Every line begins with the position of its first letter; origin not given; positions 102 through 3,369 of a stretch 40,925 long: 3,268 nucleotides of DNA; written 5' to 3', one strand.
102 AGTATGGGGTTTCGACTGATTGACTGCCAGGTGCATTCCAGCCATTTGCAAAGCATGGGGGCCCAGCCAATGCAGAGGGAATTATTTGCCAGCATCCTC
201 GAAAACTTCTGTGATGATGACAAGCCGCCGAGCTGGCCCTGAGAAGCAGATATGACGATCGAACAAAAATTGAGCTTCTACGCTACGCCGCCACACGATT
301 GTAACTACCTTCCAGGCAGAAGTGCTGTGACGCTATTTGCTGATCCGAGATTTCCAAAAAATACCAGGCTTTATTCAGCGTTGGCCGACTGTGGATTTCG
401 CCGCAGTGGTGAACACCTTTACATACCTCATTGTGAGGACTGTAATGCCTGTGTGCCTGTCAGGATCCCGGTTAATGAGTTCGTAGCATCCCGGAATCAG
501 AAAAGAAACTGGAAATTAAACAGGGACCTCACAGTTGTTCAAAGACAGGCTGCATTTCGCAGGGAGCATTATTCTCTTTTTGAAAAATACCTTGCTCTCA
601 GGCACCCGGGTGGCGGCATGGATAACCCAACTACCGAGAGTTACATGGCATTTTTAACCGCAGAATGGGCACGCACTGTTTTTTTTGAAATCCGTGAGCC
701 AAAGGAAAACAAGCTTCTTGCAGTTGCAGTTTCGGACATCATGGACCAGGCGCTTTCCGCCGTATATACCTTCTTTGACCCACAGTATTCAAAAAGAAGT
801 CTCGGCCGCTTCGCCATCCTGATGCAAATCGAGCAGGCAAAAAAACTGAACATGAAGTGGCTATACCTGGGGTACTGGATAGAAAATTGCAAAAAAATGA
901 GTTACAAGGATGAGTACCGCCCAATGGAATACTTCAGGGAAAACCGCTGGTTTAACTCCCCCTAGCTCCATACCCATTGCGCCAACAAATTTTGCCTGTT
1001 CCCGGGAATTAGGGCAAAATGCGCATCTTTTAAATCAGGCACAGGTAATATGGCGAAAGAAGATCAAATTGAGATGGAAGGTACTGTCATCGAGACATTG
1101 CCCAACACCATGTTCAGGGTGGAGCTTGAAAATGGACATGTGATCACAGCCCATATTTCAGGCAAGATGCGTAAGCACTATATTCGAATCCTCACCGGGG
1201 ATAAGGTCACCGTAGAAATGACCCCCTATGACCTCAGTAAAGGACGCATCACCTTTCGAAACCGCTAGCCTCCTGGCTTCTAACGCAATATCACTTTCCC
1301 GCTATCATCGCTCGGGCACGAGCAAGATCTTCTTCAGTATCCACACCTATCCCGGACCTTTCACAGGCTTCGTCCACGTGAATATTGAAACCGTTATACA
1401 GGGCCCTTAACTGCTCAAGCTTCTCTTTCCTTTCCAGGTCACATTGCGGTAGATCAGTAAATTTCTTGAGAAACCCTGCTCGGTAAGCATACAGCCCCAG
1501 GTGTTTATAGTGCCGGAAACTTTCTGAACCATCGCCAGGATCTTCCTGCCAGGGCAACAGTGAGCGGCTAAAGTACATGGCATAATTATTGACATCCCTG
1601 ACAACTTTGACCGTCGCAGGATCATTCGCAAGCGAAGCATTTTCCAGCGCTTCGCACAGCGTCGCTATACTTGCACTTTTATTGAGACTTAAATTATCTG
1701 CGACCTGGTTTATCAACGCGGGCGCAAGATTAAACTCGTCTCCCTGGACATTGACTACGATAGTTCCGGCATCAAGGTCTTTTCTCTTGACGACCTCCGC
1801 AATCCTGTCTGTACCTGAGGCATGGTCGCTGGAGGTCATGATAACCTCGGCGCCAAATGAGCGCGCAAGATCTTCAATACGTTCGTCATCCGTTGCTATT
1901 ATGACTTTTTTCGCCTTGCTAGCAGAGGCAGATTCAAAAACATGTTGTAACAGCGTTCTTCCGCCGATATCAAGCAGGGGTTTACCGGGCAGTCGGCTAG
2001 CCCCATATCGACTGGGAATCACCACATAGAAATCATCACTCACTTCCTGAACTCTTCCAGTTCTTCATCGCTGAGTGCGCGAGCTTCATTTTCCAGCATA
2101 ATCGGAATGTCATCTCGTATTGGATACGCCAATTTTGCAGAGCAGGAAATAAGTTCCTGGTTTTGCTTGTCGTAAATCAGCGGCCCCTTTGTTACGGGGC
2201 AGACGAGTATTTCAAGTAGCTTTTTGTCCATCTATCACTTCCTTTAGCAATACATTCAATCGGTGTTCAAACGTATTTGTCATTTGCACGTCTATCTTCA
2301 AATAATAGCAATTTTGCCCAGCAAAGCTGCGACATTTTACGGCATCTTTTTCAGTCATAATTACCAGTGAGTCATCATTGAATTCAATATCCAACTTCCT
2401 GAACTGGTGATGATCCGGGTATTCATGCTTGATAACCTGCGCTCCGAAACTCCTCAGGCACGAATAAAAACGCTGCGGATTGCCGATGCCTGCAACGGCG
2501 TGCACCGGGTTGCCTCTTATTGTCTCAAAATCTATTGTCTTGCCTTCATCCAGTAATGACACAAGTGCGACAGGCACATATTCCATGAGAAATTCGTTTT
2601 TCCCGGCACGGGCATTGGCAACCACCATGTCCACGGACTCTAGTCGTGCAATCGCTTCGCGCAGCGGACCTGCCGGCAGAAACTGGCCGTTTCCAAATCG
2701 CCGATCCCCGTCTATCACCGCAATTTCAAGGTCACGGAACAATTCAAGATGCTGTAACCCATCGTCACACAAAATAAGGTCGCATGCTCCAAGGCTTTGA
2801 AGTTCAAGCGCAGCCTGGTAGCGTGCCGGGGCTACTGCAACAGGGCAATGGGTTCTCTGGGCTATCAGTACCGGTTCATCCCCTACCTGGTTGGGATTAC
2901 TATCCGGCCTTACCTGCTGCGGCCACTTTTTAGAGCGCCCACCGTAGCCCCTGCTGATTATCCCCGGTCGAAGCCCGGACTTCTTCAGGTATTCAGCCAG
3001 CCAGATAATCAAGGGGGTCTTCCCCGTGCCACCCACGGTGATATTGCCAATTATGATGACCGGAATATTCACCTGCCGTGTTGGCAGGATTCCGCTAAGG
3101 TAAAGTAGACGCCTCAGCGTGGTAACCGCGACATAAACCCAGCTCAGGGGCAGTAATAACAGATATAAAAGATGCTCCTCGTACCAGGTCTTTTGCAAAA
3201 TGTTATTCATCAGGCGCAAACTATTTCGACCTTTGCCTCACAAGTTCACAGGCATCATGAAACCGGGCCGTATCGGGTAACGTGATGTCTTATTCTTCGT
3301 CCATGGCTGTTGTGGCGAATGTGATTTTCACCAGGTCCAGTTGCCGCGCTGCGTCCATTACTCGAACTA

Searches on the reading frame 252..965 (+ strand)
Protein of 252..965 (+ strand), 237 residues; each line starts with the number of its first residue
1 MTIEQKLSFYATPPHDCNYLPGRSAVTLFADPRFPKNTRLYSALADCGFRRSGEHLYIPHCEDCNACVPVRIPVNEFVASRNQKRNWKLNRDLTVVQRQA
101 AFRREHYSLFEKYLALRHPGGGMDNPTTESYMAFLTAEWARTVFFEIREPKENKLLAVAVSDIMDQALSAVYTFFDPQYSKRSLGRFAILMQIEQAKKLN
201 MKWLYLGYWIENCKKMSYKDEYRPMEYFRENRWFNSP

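Call 55: search_protein_families(library=pfam, proteins=[window:252-965:+], max_evalue=0.00001)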
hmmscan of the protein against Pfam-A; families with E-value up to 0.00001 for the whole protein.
window:252-965:+ (237 aa): 2 families
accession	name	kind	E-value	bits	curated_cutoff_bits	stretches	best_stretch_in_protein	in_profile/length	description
PF04377.21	ATE_C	-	4.9e-43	147.1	25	1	105-228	1-121/122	Arginine-tRNA-protein transferase, C terminus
PF04376.19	ATE_N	-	1.2e-23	83.5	27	1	15-85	1-72/72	Arginine-tRNA-protein transferase, N terminus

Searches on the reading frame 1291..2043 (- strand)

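Call 55: search_protein_families(library=pfam, proteins=[window:1291-2043:-], max_evalue=0.00001)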
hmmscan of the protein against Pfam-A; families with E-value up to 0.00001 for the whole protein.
window:1291-2043:- (250 aa): 2 families
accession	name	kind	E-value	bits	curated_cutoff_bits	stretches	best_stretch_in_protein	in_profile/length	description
PF02348.25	CTP_transf_3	-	2.5e-54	184.8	22.6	1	7-220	2-216/217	Cytidylyltransferase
PF12804.13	NTP_transf_3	-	1.3e-08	35.6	27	1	12-126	11-118/160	MobA-like NTP transferase domain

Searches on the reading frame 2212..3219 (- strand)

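Call 55: search_protein_families(library=pfam, proteins=[window:2212-3219:-], max_evalue=0.00001)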
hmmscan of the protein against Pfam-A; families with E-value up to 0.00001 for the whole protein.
window:2212-3219:- (335 aa): 1 family
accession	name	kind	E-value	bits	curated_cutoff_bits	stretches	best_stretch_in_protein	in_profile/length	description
PF02606.20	LpxK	-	2.8e-108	362.4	27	1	20-323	3-325/328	Tetraacyldisaccharide-1-P 4'-kinase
